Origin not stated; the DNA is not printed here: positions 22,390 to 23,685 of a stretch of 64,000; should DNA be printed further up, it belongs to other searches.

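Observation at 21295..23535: Conjugative-element adhesin with a probable internal-thioester domain plus Cna-B isopeptide repeats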

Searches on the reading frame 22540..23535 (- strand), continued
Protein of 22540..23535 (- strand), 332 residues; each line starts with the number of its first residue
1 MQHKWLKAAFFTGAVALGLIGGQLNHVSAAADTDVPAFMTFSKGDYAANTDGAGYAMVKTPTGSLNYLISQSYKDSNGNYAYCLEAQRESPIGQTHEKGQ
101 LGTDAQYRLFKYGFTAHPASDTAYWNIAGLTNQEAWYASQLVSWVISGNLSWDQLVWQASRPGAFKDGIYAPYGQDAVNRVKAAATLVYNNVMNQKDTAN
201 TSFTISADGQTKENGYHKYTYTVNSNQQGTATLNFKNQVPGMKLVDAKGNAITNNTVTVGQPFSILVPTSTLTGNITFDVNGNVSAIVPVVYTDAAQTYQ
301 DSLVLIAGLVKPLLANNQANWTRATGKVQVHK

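Call 50: get_annotated_region(hit=H17, flank=20000)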
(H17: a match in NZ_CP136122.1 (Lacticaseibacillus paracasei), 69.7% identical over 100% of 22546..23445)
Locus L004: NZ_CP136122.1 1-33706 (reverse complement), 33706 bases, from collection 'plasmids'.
description: Lacticaseibacillus paracasei strain LMG 19719 plasmid unnamed1, complete sequence
organism: Lacticaseibacillus paracasei (NCBI taxid 1597)
taxonomy: Bacteria; Bacillota; Bacilli; Lactobacillales; Lactobacillaceae; Lacticaseibacillus; Lacticaseibacillus paracasei
host: -; source: human,blood culture; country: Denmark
typing (MOB-suite, as given by PLSDB): mobilizable; relaxase MOBP
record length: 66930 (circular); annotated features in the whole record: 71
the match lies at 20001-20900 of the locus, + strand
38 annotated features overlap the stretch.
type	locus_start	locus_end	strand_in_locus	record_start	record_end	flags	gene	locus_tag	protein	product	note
CDS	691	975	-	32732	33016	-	-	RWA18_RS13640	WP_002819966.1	BRCT domain-containing protein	-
CDS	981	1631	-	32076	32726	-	-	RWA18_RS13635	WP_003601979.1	recombinase family protein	GO:0006310 - DNA recombination [Evidence IEA]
CDS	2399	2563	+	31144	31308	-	-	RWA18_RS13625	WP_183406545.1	hypothetical protein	-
CDS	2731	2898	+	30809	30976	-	-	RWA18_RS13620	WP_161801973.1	hypothetical protein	-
CDS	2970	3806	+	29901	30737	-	-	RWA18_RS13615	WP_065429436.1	CPBP family intramembrane glutamic endopeptidase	GO:0071586 - CAAX-box protein processing [Evidence IEA]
CDS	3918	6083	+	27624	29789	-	-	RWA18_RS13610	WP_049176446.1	peptide cleavage/export ABC transporter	GO:0043213 - bacteriocin transport [Evidence IEA]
CDS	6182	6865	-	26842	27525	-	-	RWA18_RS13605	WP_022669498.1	IS6 family transposase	-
CDS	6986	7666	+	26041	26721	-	-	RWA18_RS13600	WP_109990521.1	type II CAAX endopeptidase family protein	GO:0071586 - CAAX-box protein processing [Evidence IEA]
CDS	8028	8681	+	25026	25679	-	-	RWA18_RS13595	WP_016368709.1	zinc ribbon domain-containing protein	-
CDS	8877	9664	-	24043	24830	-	-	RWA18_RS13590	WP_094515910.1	IS5 family transposase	-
CDS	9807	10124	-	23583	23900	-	-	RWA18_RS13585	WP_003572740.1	hypothetical protein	-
CDS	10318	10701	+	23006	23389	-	-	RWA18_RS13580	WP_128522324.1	DNA-directed RNA polymerase subunit beta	-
CDS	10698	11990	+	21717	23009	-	-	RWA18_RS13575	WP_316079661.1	Y-family DNA polymerase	-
CDS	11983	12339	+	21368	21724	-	-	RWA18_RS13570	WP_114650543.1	hypothetical protein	-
CDS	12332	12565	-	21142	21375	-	-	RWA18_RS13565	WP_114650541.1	hypothetical protein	-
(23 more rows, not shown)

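Call 52: get_annotated_region(hit=H42, flank=9000)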
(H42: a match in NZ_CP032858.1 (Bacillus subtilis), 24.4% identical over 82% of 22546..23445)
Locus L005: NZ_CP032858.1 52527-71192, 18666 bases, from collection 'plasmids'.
description: Bacillus subtilis subsp. subtilis strain 2RL2-3 plasmid unnamed1, complete sequence
organism: Bacillus subtilis (NCBI taxid 135461)
taxonomy: Bacteria; Bacillota; Bacilli; Bacillales; Bacillaceae; Bacillus; Bacillus subtilis
host: -; source: cell culture,Cheonggukjang; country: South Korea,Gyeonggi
typing (MOB-suite, as given by PLSDB): non-mobilizable
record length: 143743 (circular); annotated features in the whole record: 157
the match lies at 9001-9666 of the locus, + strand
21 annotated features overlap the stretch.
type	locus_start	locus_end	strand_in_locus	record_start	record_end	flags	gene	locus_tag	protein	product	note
CDS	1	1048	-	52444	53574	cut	-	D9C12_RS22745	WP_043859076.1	aspartate phosphatase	-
CDS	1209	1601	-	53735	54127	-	-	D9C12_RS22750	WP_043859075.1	hypothetical protein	-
CDS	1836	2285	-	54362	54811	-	-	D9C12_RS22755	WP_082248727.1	JAB domain-containing protein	-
CDS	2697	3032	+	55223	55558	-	-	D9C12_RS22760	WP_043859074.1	hypothetical protein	-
CDS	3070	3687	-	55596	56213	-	-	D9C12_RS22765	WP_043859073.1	hypothetical protein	-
CDS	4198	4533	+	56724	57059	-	-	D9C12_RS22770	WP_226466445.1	YolD-like family protein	-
CDS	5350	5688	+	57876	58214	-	-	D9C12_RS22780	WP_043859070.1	hypothetical protein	-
CDS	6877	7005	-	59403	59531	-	-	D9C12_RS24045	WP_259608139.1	hypothetical protein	-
CDS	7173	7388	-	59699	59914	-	-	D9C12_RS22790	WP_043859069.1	hypothetical protein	-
CDS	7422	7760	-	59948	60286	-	-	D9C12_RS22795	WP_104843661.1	hypothetical protein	-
CDS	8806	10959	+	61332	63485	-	-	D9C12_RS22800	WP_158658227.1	SpaA isopeptide-forming pilin-related protein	-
CDS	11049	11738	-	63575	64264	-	-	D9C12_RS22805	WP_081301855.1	class D sortase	-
CDS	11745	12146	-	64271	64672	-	-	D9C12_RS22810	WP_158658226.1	hypothetical protein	-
CDS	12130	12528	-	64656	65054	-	-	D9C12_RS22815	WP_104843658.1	hypothetical protein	-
CDS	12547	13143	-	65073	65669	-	-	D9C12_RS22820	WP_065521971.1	single-stranded DNA-binding protein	-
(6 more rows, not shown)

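Call 61: search_protein_families(library=pfam, proteins=[L002:12321-13568:+, L002:16272-18107:+], max_evalue=0.001)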
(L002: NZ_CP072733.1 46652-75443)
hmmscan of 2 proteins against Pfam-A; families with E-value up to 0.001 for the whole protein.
L002:12321-13568:+ (415 aa): 1 family
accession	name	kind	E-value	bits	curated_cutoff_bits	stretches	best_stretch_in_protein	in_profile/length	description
PF13529.12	Peptidase_C39_2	-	4.3e-21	76.4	24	1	242-389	1-142/143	Peptidase_C39 like family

L002:16272-18107:+ (611 aa): 4 families
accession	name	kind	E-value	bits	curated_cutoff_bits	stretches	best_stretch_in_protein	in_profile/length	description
PF17802.7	SpaA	-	3.5e-27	94.8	23.1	2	208-296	2-87/91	Prealbumin-like fold domain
PF16555.11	GramPos_pilinD1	-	1.6e-16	61.6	23.1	1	47-202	2-159/160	Gram-positive pilin subunit D1, N-terminal domain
PF16569.11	GramPos_pilinBB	-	2.8e-13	51.2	30.5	1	318-426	2-114/116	Gram-positive pilin backbone subunit 2, Cna-B-like domain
PF13620.12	CarboxypepD_reg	-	0.00027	21.6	32.3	0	489-530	20-64/82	Carboxypeptidase regulatory-like domain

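Call 66: get_annotated_region(hit=H31, flank=9000)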
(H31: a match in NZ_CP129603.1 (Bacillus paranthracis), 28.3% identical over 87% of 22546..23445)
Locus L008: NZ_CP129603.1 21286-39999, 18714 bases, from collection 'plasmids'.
description: Bacillus paranthracis strain PUMB_17 plasmid pPUMB_17_2, complete sequence
organism: Bacillus paranthracis (NCBI taxid 2026186)
taxonomy: Bacteria; Bacillota; Bacilli; Bacillales; Bacillaceae; Bacillus; Bacillus paranthracis
host: -; source: food,food; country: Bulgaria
typing (MOB-suite, as given by PLSDB): mobilizable; replicon rep_cluster_920; relaxase MOBC
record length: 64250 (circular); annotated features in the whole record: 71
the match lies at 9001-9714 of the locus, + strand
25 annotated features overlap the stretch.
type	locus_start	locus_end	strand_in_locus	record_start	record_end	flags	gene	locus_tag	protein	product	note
CDS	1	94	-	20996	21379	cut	-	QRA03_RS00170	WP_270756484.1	hypothetical protein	-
CDS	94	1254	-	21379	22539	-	-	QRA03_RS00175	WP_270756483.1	ParM/StbA family protein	GO:0030541 - plasmid partitioning [Evidence IEA]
CDS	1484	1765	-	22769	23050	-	-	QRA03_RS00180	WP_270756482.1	helix-turn-helix domain-containing protein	-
CDS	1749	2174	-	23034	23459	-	-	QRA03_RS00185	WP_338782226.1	hypothetical protein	-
CDS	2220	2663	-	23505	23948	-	-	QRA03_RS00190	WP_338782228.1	molecular chaperone DnaJ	-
CDS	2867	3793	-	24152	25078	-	-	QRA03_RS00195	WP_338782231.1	site-specific integrase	GO:0015074 - DNA integration [Evidence IEA]; GO:0006310 - DNA recombination [Evidence IEA]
CDS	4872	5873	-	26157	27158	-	-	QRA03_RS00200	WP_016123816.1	hypothetical protein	-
CDS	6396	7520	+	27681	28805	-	-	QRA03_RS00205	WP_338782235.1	AimR family lysis-lysogeny pheromone receptor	-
CDS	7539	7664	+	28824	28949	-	-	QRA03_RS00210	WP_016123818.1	hypothetical protein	-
CDS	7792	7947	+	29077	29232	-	-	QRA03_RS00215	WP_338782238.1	hypothetical protein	-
CDS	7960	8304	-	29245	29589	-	-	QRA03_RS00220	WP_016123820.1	helix-turn-helix transcriptional regulator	-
CDS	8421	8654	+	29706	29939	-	-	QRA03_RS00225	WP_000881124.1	helix-turn-helix transcriptional regulator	-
CDS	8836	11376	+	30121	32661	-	-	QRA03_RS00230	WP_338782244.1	SpaA isopeptide-forming pilin-related protein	-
CDS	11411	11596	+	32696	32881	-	-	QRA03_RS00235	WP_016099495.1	hypothetical protein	-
CDS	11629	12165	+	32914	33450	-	-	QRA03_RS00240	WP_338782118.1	type IV secretion system DNA-binding domain-containing protein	-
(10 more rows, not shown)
